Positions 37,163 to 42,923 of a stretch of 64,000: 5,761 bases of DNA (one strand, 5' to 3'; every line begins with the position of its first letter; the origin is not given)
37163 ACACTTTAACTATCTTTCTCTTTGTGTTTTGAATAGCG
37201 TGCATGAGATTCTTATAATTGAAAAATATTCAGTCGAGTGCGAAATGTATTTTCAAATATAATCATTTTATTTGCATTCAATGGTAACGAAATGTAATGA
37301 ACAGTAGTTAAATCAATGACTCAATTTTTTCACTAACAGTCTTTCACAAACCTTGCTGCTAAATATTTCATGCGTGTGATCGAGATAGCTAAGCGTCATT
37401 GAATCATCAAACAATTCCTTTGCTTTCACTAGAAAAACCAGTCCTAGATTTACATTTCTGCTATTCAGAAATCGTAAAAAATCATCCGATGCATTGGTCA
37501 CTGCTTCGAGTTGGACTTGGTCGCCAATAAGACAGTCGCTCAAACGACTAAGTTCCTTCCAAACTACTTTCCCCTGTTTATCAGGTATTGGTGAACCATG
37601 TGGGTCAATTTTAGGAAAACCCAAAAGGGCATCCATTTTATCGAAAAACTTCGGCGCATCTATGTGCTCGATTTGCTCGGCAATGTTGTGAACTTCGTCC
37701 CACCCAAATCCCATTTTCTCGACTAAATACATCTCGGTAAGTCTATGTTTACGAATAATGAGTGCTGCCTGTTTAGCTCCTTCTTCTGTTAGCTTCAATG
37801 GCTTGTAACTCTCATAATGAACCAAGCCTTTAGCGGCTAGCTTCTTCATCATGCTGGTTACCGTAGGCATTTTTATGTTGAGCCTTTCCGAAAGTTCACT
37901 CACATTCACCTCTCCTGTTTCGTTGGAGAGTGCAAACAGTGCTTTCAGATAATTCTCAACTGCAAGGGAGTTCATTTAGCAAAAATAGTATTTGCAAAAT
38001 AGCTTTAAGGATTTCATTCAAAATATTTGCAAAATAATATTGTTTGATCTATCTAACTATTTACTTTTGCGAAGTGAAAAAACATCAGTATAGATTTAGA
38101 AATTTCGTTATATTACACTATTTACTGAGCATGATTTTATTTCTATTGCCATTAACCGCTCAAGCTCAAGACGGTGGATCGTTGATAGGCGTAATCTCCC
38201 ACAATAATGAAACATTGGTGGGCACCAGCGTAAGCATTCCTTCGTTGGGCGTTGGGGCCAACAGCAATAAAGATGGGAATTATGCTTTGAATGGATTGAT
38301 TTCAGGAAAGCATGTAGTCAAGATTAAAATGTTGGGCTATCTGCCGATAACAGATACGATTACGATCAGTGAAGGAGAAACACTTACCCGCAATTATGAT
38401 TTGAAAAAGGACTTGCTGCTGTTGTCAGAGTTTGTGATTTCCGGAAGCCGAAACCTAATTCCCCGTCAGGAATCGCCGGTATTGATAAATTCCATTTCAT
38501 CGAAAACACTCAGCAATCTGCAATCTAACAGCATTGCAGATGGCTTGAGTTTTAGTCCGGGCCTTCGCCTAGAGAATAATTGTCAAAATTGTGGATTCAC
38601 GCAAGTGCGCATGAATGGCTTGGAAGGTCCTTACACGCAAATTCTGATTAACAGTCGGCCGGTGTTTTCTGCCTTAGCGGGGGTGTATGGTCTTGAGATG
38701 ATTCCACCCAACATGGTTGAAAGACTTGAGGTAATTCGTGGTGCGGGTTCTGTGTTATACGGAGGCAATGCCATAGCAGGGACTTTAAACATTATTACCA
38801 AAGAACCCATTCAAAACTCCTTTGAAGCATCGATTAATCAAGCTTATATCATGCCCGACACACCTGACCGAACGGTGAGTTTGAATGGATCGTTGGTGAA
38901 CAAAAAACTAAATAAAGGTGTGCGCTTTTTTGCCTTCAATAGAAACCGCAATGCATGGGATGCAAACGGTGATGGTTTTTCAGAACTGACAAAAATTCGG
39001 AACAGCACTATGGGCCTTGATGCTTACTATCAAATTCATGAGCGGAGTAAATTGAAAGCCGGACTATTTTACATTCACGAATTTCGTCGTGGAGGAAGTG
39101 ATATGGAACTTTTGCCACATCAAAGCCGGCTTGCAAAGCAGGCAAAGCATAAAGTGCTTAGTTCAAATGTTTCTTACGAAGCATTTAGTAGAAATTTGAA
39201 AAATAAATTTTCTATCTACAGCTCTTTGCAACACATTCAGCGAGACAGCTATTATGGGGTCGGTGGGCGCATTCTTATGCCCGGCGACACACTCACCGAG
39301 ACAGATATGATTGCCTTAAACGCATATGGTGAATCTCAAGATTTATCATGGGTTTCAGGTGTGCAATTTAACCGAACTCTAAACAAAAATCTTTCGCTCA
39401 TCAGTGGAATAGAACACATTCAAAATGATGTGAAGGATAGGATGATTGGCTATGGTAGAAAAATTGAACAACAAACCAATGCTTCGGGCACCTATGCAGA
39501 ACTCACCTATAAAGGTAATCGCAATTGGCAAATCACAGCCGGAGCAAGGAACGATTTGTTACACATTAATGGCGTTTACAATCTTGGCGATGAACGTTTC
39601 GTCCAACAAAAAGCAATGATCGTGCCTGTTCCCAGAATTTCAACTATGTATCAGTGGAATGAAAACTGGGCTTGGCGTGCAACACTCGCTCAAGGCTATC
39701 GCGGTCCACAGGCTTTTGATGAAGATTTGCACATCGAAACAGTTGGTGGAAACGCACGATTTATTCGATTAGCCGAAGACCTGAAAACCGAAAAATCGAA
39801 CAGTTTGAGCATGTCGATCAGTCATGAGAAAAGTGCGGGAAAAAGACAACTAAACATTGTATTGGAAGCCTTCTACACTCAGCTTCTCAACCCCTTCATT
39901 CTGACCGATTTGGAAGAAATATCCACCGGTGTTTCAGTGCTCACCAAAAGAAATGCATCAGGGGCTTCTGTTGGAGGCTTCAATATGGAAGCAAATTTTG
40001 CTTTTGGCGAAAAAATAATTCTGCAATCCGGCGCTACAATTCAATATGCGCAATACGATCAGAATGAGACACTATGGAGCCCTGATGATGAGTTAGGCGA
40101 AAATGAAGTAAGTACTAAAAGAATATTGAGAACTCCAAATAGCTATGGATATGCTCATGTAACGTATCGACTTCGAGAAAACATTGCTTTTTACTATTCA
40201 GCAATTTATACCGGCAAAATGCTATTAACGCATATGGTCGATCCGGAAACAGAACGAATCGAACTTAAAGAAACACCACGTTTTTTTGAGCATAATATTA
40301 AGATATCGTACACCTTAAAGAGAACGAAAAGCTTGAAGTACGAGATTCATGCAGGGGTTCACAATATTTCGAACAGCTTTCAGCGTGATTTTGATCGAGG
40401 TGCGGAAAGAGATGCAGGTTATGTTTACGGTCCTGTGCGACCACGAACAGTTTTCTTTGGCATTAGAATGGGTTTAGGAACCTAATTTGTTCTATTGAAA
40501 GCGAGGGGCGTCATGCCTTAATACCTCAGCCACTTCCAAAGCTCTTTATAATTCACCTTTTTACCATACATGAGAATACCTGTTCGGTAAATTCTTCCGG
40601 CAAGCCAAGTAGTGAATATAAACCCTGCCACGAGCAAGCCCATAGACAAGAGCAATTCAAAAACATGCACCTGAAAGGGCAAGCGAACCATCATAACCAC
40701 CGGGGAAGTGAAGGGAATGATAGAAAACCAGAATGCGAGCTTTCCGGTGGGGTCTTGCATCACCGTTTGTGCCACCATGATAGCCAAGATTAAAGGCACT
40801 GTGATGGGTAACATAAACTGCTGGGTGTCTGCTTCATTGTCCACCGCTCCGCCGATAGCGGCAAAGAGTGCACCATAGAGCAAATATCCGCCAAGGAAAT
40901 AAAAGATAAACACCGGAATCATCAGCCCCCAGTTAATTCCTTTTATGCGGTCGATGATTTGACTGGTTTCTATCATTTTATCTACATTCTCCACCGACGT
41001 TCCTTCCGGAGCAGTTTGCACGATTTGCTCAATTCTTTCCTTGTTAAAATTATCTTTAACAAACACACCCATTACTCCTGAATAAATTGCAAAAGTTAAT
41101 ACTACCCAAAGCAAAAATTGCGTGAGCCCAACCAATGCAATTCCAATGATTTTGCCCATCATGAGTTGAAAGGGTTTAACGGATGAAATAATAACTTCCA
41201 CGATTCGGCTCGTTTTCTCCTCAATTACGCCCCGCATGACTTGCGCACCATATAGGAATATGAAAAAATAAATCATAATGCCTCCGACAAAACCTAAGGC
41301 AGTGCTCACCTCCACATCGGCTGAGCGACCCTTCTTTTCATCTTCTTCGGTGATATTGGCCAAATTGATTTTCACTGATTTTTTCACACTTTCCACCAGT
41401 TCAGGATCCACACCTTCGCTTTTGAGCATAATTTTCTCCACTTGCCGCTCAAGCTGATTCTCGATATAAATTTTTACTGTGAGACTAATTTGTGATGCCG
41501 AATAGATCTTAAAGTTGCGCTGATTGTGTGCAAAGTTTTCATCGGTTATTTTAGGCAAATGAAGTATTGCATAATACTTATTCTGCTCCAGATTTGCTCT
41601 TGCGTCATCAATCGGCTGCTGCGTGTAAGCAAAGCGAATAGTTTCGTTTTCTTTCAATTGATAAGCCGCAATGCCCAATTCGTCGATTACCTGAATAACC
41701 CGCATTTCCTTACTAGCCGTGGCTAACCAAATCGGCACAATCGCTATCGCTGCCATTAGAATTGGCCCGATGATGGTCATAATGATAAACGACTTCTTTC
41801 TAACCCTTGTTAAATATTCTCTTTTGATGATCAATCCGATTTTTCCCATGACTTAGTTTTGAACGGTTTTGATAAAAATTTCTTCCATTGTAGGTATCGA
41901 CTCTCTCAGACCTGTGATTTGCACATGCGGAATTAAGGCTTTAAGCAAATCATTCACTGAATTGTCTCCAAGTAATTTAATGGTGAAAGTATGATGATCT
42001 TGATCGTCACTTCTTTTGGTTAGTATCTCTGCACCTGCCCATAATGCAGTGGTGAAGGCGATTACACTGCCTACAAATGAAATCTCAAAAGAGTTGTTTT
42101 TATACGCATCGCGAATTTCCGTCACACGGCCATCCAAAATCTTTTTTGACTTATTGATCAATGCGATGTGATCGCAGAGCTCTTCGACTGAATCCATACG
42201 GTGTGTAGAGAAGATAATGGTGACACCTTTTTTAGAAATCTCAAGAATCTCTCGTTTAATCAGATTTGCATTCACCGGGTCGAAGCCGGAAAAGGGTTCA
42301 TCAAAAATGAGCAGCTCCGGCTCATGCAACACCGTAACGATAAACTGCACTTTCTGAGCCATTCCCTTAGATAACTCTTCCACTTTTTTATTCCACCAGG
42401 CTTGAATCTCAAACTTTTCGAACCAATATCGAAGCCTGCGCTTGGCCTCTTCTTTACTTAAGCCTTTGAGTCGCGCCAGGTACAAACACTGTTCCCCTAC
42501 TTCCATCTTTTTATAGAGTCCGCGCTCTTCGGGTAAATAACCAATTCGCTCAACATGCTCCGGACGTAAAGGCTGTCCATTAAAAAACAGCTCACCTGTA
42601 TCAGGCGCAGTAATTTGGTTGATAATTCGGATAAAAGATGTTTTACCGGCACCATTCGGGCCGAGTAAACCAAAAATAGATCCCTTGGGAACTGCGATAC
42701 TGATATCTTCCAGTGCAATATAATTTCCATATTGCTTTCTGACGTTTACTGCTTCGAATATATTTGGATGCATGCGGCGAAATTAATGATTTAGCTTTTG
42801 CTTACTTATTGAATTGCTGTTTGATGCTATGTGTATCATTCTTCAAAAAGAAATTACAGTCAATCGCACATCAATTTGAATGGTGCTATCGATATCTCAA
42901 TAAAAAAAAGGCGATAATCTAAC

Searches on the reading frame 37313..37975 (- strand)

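Call 73: search_protein_families(library=ncbifam, proteins=[window:37313-37975:-], max_evalue=0.00001)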
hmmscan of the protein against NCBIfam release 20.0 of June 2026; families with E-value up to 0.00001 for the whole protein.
window:37313-37975:- (220 aa): 5 families
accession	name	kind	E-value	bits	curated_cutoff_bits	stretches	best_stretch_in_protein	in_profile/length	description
NF047407.1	TransRegMntRTherm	equivalog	6.8e-39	133.9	350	1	5-172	9-183/227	manganese-dependent transcriptional regulator MntR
NF053665.1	TransRegDtxRActin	equivalog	4.7e-23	81.8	290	1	6-134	8-136/233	iron-dependent transcriptional repressor DtxR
NF003025.0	PRK03902.1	equivalog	6.1e-17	62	138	1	2-120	2-119/142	transcriptional regulator MntR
NF008273.0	PRK11050.1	equivalog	3.2e-14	52.9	153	1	6-105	38-136/156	manganese-binding transcriptional regulator MntR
NF033788.1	HTH_metalloreg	subfamily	2.6e-06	27.1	55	1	3-55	7-58/77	metalloregulator ArsR/SmtB family transcription factor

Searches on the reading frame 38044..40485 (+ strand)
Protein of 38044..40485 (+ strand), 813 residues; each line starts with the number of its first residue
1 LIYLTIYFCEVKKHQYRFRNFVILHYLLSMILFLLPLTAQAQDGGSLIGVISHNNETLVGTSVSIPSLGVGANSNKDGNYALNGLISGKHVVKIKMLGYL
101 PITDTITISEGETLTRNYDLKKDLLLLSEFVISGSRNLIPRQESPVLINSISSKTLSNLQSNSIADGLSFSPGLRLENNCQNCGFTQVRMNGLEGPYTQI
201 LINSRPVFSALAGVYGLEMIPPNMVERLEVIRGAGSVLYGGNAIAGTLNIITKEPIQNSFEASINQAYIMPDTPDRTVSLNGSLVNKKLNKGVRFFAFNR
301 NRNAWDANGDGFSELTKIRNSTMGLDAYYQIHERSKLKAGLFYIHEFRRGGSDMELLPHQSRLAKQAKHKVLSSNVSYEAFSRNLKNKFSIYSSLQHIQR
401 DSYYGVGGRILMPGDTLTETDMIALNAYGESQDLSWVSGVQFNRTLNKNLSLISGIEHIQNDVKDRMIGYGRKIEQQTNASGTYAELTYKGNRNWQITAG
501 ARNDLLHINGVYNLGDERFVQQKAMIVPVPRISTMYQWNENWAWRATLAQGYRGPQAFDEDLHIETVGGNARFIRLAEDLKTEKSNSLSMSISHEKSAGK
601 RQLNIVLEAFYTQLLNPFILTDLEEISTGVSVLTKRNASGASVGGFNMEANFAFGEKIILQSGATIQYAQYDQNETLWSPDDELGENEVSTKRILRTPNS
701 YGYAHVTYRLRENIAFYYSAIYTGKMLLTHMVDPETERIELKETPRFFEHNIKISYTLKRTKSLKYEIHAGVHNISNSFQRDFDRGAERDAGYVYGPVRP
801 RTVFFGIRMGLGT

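Call 73: search_protein_families(library=ncbifam, proteins=[window:38044-40485:+], max_evalue=0.00001)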
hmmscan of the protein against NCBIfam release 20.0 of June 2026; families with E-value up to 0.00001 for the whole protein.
window:38044-40485:+ (813 aa): 19 families
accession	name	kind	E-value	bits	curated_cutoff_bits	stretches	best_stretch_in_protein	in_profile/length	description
TIGR01785.1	TonB-hemin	subfamily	1.9e-22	79.5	316.85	2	127-255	1-131/677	TonB-dependent heme/hemoglobin receptor family protein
TIGR01783.1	TonB-siderophor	subfamily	5.5e-22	78.1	223.5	1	151-364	9-209/649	TonB-dependent siderophore receptor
NF010011.0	PRK13484.1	equivalog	1.3e-18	66.6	1197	1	131-273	34-179/682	IreA family TonB-dependent siderophore receptor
TIGR01786.1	TonB-hemlactrns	subfamily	7.4e-16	57.6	323.75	2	427-658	342-569/719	TonB-dependent hemoglobin/transferrin/lactoferrin family receptor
NF050067.1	TonBEntbctnRecCfrA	equivalog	1.7e-15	56.4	1200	1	120-303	19-213/698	TonB-dependent ferric enterobactin receptor CfrA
NF007478.2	PRK10064.1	equivalog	3.7e-14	51.9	745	1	142-284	45-188/663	catecholate siderophore receptor CirA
TIGR01779.1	TonB-B12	equivalog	4.3e-14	52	599.7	1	128-258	29-159/614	TonB-dependent vitamin B12 receptor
NF010038.0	PRK13513.1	equivalog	1e-13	50.7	942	1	142-378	50-291/659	ligand-gated channel protein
NF010010.0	PRK13483.1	equivalog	3.1e-13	48.6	927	1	129-265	35-174/660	ligand-gated channel protein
NF010012.0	PRK13486.1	equivalog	9.9e-13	47.3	924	1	148-266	46-170/696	TonB-dependent receptor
NF053590.1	TonB_dep_TOL0244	equivalog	1.9e-12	46.6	645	1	188-256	73-143/604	TOL_0244 family TonB-dependent receptor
NF007926.1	PRK10641.1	equivalog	1e-10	40.8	836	1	151-255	51-156/617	TonB-dependent vitamin B12 receptor BtuB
NF010051.0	PRK13528.1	subfamily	1.5e-09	36.6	583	1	164-272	70-190/727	FepA family TonB-dependent siderophore receptor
NF010651.0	PRK14050.1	equivalog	4e-09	35.2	884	1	133-263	68-199/730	TonB-dependent siderophore receptor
NF010048.1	PRK13524.1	subfamily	4.7e-09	35.3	493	1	186-273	99-195/744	FepA family TonB-dependent siderophore receptor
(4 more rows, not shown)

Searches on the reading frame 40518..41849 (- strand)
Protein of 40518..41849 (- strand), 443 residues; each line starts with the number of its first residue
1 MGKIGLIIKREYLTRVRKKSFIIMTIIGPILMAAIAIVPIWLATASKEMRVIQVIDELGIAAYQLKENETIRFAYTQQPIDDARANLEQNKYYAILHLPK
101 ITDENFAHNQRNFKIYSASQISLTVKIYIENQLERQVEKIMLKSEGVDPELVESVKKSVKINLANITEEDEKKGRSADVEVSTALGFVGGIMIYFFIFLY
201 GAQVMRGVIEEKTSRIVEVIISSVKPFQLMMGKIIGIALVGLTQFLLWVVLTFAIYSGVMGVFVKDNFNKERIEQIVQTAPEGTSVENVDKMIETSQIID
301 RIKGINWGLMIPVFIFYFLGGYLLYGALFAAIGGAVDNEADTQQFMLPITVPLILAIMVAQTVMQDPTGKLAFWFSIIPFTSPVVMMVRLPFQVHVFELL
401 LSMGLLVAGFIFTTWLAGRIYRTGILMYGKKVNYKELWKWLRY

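Call 73: search_protein_families(library=ncbifam, proteins=[window:40518-41849:-], max_evalue=0.00001)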
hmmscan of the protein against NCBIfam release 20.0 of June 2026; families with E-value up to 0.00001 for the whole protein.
window:40518-41849:- (443 aa): 1 family
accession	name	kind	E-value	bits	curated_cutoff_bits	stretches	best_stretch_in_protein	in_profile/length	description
NF038293.1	permease_SagH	equivalog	2.3e-07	30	450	1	7-253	4-246/370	SagH family ABC transporter permease subunit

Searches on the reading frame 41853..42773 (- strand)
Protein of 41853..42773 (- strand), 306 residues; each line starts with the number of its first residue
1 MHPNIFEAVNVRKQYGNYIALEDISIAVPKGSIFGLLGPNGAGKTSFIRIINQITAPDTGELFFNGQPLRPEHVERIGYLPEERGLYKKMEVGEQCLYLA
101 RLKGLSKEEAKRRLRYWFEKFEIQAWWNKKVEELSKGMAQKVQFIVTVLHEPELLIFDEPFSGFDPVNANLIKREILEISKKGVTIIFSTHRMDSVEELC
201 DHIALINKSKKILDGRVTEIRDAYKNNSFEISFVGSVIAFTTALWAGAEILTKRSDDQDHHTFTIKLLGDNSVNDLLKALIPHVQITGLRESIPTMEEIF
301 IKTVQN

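Call 73: search_protein_families(library=ncbifam, proteins=[window:41853-42773:-], max_evalue=0.00001)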
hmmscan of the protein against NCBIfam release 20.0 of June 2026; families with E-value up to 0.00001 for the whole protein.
window:41853-42773:- (306 aa): 176 families (the best 25 are shown)
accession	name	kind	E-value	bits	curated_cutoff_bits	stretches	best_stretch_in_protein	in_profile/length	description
TIGR01188.1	drrA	subfamily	6.3e-54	183.3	312.45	1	13-303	1-300/302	daunorubicin resistance ABC transporter, ATP-binding protein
TIGR03522.1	GldA_ABC_ATP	equivalog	2e-49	168.7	402.6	1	9-237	6-236/301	gliding motility-associated ABC transporter ATP-binding subunit GldA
NF033858.1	ABC2_perm_RbbA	equivalog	3.1e-45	154.4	1050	1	5-242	266-506/909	ribosome-associated ATPase/putative transporter RbbA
TIGR03740.1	galliderm_ABC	subfamily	9e-41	140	309.75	1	8-219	3-210/223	lantibiotic protection ABC transporter ATP-binding subunit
NF010060.0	PRK13537.1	equivalog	7.7e-40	136.7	521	1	5-220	15-233/314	nodulation factor ABC transporter ATP-binding protein NodI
TIGR03864.1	PQQ_ABC_ATP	hypoth_equivalog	1.5e-37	129.3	302.25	1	9-233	5-232/236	ABC transporter, ATP-binding subunit, PQQ-dependent alcohol dehydrogenase system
NF010059.0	PRK13536.1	equivalog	2.7e-37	128.3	549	1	6-222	44-263/342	nodulation factor ABC transporter ATP-binding protein NodI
TIGR04406.1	LPS_export_lptB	equivalog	3.7e-37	127.9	240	1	7-222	3-224/239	LPS export ABC transporter ATP-binding protein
TIGR01288.1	nodI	equivalog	1.3e-35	122.9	424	1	7-220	6-222/303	nodulation factor ABC transporter ATP-binding protein NodI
NF047565.1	PSM_export_PmtA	equivalog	1.3e-32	113.2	350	1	17-225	13-220/282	phenol-soluble modulin export ABC transporter ATP-binding protein PmtA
TIGR00968.1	3a0106s01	subfamily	3.6e-31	108.5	342.75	1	9-237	4-234/237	sulfate ABC transporter ATP-binding protein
NF043075.1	MMSYN1_0197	equivalog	1.3e-30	106.6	550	1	4-237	1-236/341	spermidine/putrescine ABC transporter ATP-binding protein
TIGR04521.1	ECF_ATPase_2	equivalog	1.6e-30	106.1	330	1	18-223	18-235/279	energy-coupling factor transporter ATPase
NF040840.2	tungstate_WtpC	equivalog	2.3e-30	106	440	1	10-235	6-232/347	tungstate ABC transporter ATP-binding protein WtpC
TIGR03265.1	PhnT2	equivalog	2.4e-30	105.9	457.7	1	8-244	7-245/353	putative 2-aminoethylphosphonate ABC transporter ATP-binding protein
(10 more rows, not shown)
